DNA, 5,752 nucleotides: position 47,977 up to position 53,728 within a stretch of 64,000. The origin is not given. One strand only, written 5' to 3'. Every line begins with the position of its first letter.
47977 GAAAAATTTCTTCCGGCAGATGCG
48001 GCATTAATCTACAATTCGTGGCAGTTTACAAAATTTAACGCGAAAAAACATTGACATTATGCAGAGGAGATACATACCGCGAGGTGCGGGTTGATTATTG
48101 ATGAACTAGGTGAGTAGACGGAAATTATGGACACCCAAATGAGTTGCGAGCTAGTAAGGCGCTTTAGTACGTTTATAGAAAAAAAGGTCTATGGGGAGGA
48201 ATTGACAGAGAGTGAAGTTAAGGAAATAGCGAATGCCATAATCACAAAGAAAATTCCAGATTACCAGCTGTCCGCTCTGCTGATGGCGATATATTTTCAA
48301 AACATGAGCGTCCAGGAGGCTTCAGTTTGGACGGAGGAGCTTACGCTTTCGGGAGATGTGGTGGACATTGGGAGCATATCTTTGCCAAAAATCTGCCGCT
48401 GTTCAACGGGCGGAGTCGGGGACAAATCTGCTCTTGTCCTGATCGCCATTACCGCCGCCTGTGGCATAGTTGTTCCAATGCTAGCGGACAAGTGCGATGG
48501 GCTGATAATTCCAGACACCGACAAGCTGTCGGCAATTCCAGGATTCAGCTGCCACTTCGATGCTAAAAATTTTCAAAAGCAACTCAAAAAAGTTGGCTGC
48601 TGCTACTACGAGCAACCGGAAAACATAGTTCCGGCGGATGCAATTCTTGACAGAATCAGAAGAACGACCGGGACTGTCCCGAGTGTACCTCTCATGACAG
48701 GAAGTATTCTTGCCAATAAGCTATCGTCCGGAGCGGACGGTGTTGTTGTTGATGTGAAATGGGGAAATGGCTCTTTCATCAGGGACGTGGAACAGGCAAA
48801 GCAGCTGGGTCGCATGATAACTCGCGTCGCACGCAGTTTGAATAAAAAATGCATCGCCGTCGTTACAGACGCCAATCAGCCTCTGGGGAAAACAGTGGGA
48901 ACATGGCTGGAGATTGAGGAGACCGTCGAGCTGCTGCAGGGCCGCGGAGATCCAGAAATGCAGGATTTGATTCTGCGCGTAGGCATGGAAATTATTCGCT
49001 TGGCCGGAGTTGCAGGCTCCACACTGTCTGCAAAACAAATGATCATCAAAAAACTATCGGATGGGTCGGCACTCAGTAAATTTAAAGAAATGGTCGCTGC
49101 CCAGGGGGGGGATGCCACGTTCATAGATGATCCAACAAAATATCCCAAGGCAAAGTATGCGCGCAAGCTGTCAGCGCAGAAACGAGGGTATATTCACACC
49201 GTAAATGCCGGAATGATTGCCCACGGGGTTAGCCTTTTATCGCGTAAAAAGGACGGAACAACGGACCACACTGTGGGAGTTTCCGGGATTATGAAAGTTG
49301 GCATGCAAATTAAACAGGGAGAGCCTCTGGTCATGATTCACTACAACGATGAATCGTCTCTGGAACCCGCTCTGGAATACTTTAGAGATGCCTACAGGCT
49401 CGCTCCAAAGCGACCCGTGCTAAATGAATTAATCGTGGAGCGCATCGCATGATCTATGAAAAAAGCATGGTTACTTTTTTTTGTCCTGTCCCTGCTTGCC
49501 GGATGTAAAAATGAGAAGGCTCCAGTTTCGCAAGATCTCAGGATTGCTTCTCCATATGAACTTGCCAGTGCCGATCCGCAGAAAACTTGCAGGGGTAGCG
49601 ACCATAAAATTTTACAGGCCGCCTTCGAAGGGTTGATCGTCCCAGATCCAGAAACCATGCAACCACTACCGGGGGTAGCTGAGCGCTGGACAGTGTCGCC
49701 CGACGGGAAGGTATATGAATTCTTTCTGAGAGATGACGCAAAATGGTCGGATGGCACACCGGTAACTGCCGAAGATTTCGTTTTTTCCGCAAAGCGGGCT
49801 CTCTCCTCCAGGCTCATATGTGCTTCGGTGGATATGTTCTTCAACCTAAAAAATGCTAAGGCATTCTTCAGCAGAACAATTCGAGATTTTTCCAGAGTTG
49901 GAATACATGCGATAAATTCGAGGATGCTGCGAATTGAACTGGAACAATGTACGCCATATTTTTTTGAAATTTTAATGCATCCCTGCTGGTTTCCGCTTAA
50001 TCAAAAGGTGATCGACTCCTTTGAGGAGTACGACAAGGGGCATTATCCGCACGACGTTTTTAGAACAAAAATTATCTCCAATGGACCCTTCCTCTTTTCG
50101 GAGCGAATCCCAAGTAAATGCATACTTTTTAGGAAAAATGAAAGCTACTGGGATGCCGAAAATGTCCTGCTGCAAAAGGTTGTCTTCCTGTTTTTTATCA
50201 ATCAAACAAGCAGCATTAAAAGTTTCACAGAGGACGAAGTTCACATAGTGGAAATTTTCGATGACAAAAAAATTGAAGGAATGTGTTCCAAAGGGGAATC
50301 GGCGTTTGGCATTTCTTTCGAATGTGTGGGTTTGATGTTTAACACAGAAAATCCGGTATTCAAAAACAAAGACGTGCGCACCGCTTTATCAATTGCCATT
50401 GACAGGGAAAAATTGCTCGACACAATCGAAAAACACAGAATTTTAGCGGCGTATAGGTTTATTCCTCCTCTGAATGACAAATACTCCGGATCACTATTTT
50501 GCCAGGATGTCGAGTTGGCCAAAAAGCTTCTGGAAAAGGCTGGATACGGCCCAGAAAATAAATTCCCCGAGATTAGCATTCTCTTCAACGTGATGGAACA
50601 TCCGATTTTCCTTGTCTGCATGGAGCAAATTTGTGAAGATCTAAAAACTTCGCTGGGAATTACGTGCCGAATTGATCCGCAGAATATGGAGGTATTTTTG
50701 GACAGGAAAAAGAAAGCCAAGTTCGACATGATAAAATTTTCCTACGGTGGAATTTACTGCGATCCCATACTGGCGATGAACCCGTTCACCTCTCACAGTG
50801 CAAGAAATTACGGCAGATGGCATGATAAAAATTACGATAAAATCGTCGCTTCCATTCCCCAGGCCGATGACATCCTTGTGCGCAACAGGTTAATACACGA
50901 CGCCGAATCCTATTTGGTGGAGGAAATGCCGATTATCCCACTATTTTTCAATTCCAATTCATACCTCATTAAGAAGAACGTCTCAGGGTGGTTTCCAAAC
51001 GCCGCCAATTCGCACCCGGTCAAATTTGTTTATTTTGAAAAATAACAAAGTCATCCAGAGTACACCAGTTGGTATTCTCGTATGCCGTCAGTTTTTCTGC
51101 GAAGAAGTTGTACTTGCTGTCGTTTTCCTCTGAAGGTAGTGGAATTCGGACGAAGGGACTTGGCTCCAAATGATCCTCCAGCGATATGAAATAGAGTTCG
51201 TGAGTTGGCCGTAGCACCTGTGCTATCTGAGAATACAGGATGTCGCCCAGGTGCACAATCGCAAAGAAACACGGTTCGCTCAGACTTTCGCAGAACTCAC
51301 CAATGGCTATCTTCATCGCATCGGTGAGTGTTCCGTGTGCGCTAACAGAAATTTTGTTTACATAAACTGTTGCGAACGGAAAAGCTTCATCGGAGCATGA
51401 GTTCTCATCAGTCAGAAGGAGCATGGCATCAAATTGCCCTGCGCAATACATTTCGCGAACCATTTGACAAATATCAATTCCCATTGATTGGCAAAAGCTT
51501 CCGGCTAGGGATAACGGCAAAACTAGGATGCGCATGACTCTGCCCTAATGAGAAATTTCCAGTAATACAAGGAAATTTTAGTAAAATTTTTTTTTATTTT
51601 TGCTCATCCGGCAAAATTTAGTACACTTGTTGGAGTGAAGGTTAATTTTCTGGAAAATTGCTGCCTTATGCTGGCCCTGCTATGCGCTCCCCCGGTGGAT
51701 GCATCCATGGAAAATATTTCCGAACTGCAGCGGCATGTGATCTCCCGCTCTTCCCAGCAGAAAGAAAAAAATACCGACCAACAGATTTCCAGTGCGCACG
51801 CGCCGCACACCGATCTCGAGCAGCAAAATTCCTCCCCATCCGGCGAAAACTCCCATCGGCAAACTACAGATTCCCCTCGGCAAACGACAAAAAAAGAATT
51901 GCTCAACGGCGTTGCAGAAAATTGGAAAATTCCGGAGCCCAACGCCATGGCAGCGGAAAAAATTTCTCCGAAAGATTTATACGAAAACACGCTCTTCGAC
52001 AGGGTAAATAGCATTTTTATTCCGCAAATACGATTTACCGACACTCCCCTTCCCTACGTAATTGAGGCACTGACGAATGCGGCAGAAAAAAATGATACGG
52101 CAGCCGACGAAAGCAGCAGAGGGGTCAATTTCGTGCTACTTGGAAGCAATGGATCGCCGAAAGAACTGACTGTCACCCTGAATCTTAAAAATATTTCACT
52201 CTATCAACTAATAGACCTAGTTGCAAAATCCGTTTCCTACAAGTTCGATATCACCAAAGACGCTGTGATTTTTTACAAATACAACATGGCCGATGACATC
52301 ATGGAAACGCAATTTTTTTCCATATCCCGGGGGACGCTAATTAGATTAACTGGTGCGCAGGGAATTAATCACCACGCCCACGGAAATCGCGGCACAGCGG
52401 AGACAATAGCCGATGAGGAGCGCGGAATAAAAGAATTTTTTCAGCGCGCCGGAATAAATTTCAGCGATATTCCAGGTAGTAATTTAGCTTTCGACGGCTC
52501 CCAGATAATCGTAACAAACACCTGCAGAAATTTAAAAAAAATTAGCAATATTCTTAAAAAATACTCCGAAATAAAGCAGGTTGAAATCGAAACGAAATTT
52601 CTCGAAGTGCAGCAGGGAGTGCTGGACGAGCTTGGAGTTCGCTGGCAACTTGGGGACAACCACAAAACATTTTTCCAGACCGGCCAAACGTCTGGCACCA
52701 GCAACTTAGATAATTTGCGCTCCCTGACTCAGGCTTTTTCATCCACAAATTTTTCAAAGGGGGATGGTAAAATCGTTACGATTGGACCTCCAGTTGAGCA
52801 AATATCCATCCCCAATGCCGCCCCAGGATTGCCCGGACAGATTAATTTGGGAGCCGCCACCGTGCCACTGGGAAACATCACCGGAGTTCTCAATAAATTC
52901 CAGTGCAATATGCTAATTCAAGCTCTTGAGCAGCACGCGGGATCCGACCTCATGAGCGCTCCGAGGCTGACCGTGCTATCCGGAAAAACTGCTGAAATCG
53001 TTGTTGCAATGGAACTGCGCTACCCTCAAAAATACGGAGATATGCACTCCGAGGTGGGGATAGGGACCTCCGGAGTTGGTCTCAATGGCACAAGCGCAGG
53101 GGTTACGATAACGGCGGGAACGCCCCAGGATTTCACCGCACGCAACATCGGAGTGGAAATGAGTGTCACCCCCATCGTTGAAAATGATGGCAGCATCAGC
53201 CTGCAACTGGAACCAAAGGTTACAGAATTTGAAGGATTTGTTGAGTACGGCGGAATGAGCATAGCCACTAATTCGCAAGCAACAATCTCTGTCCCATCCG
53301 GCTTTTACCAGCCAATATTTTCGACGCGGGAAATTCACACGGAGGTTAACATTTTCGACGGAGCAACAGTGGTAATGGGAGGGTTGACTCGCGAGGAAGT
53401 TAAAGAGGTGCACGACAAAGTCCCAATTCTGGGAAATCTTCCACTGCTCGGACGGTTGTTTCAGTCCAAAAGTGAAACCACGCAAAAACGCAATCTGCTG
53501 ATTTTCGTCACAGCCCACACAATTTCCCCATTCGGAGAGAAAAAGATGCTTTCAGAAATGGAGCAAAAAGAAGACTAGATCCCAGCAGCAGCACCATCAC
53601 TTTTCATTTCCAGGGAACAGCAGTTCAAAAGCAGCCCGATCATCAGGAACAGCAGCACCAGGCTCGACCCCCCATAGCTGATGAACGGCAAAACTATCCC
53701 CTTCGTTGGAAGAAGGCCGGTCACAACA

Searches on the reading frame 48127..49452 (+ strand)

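Call 51: search_protein_families(library=pfam, proteins=[window:48127-49452:+], max_evalue=0.00001)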
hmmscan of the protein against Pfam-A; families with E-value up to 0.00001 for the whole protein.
window:48127-49452:+ (441 aa): 3 families
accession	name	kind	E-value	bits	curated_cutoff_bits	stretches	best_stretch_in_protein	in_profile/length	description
PF00591.27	Glycos_transf_3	-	3.9e-17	63.2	27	1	91-316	7-253/253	Glycosyl transferase family, a/b domain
PF02885.22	Glycos_trans_3N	-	1.2e-15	57.5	26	1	16-70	3-57/63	Glycosyl transferase family, helical bundle domain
PF07831.19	PYNP_C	-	3.8e-09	36.5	27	1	373-425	22-74/75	Pyrimidine nucleoside phosphorylase C-terminal domain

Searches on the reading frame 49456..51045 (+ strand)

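Call 51: search_protein_families(library=pfam, proteins=[window:49456-51045:+], max_evalue=0.00001)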
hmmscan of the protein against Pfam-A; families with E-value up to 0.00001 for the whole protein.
window:49456-51045:+ (529 aa): 1 family
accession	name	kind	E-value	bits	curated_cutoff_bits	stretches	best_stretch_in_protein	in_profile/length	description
PF00496.27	SBP_bac_5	-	8.9e-63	213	32.4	1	70-449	2-365/368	Bacterial extracellular solute-binding proteins, family 5 Middle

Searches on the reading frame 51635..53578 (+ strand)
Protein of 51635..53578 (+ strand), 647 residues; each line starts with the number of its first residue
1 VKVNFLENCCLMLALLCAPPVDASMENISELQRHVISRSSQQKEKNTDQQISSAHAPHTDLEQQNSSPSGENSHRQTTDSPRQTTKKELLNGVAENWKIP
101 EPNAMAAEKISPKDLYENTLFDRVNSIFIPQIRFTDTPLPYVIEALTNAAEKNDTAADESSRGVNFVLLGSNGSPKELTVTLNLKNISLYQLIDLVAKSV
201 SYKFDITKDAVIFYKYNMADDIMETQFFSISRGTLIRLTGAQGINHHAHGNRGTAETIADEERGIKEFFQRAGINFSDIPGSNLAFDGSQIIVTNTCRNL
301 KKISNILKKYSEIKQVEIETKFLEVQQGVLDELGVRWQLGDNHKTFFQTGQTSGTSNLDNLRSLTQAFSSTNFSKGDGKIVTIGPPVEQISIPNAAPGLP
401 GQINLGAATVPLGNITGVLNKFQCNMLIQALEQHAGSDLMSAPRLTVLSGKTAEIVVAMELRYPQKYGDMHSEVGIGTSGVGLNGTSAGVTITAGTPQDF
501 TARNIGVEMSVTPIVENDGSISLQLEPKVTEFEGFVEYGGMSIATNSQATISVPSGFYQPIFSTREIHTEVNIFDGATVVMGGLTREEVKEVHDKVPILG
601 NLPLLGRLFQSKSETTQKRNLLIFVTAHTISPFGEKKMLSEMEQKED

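Call 51: search_protein_families(library=pfam, proteins=[window:51635-53578:+], max_evalue=0.00001)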
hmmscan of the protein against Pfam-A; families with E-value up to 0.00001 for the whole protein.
window:51635-53578:+ (647 aa): 1 family
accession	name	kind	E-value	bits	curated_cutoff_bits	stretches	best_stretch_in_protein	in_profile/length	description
PF00263.26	Secretin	-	7.8e-34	117.1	27.5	1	430-629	1-167/169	Bacterial type II and III secretion system protein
